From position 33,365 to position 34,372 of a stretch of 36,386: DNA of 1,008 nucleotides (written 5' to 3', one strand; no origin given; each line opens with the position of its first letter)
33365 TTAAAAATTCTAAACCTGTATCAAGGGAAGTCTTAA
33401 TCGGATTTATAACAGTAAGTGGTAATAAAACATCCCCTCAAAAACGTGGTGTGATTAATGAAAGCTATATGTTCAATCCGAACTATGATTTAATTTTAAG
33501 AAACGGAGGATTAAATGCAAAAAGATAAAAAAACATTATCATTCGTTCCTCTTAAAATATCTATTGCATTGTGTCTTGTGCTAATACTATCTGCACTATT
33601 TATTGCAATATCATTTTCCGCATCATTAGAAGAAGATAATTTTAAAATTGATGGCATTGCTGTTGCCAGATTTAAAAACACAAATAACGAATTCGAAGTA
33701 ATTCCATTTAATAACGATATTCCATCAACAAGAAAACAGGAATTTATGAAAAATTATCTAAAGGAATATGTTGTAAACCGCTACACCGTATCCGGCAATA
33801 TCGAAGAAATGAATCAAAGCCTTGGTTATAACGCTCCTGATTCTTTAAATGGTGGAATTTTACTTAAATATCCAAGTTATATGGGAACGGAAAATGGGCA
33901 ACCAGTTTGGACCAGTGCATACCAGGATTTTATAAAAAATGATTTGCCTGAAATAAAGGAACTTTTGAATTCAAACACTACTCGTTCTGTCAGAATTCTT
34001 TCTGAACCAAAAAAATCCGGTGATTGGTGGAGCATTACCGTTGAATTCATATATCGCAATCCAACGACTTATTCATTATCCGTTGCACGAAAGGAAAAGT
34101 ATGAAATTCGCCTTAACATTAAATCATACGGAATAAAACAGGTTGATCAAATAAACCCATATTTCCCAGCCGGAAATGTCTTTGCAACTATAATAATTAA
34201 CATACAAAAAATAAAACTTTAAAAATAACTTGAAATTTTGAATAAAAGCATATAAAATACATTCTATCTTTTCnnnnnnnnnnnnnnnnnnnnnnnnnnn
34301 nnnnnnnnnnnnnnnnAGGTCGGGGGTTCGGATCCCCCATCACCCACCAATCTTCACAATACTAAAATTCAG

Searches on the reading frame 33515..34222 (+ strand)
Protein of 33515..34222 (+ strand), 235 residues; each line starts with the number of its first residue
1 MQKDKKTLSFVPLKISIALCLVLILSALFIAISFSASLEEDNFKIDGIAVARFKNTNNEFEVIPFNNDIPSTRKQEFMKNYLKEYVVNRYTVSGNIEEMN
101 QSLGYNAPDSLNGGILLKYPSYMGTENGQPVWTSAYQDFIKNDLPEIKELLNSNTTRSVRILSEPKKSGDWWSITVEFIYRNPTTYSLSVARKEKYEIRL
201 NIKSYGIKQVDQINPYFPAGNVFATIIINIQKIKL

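Call 8: search_protein_families(library=pfam, proteins=[window:33515-34222:+], max_evalue=0.00001)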
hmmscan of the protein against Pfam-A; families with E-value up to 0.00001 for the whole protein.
window:33515-34222:+ (235 aa): 0 families

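Call 61: search_protein_families(library=pfam, proteins=[window:33515-34222:+], max_evalue=0.1)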
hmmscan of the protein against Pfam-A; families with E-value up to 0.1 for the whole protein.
window:33515-34222:+ (235 aa): 0 families

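Call 108: search_solved_structures(query=window:33515-34219:+, max_evalue=1)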
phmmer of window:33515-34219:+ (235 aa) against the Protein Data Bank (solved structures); distinct sequences matched with E-value up to 1: 0.
